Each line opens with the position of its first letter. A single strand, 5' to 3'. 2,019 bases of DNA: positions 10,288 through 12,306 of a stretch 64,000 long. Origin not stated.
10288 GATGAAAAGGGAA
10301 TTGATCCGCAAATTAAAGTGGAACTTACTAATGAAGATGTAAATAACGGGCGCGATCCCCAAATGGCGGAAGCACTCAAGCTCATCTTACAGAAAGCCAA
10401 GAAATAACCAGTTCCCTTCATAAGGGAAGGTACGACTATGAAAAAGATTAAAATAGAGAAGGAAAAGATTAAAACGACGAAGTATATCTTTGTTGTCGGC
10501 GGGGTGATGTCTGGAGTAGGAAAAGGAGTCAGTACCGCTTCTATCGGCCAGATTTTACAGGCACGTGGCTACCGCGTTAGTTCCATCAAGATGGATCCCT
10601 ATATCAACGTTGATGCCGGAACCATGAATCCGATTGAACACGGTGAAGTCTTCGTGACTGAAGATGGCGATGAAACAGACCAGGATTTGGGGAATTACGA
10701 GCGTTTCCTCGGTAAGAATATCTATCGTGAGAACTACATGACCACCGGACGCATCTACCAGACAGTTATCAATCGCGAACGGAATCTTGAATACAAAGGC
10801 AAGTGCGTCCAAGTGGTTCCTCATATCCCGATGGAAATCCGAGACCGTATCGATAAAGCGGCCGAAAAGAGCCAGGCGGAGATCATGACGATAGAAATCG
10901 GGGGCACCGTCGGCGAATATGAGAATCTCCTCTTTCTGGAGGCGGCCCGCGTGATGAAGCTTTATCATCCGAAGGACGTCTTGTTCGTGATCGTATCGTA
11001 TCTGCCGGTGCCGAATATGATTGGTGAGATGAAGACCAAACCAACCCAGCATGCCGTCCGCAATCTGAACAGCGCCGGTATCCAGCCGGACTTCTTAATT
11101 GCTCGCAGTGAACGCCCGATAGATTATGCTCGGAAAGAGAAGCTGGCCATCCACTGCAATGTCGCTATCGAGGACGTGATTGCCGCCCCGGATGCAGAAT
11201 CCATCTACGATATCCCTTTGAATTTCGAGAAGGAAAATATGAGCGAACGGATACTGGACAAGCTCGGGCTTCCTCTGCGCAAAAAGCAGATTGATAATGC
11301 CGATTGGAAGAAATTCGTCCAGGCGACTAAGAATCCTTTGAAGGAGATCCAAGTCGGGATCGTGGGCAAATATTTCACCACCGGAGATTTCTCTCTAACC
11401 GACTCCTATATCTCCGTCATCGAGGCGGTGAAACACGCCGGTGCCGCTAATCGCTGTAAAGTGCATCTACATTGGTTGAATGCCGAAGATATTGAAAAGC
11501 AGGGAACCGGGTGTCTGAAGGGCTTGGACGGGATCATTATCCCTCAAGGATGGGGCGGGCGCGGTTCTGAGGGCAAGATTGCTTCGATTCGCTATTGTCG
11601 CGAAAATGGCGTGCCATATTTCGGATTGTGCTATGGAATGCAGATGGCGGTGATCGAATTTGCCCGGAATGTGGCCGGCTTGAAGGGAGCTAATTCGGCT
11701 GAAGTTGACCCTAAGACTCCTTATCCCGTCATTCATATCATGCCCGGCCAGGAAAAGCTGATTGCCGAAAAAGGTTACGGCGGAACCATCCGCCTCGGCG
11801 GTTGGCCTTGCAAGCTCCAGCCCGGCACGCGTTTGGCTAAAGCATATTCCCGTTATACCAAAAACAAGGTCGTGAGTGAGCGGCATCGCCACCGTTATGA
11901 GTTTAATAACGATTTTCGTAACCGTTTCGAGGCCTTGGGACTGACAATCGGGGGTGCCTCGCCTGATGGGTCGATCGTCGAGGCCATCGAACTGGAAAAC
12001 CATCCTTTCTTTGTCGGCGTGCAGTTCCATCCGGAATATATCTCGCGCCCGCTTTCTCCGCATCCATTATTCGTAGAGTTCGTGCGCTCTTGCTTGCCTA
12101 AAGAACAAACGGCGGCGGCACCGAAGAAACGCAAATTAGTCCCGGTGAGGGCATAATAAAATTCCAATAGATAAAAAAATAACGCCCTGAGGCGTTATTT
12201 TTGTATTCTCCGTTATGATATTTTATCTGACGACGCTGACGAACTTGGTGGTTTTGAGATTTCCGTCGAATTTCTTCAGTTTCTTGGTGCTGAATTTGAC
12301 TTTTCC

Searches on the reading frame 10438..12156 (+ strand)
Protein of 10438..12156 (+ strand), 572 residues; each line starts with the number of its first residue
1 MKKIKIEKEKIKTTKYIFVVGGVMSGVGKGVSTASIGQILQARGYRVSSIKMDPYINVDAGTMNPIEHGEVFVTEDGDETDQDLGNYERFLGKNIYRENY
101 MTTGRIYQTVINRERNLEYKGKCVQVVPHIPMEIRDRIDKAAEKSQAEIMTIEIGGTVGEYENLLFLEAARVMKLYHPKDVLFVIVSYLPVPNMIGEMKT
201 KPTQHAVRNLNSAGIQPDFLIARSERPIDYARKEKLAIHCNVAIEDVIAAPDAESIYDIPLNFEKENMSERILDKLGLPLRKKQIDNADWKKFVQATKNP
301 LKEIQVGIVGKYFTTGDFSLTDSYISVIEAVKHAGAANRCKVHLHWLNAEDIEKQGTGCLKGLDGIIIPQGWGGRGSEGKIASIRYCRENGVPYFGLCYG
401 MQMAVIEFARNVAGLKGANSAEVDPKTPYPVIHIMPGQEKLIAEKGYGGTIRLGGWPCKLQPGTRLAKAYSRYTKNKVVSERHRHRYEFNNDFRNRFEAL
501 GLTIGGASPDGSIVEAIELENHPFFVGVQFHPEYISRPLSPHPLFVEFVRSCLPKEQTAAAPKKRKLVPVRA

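Call 32: search_protein_families(library=pfam, proteins=[window:10438-12156:+], max_evalue=0.0001)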
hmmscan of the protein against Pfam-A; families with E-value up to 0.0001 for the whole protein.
window:10438-12156:+ (572 aa): 4 families
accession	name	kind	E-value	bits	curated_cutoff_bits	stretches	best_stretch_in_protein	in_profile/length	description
PF06418.20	CTP_synth_N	-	7.7e-108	360.3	26.1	1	15-278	1-265/265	CTP synthase N-terminus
PF00117.34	GATase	-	3.5e-36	125.1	22.8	1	320-549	2-188/190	Glutamine amidotransferase class-I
PF07722.19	Peptidase_C26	-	5.8e-09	36.5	20.5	1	381-533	95-219/219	Peptidase C26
PF01656.29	CbiA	-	4.8e-07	30.2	25.4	1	20-116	3-54/125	CobQ/CobB/MinD/ParA nucleotide binding domain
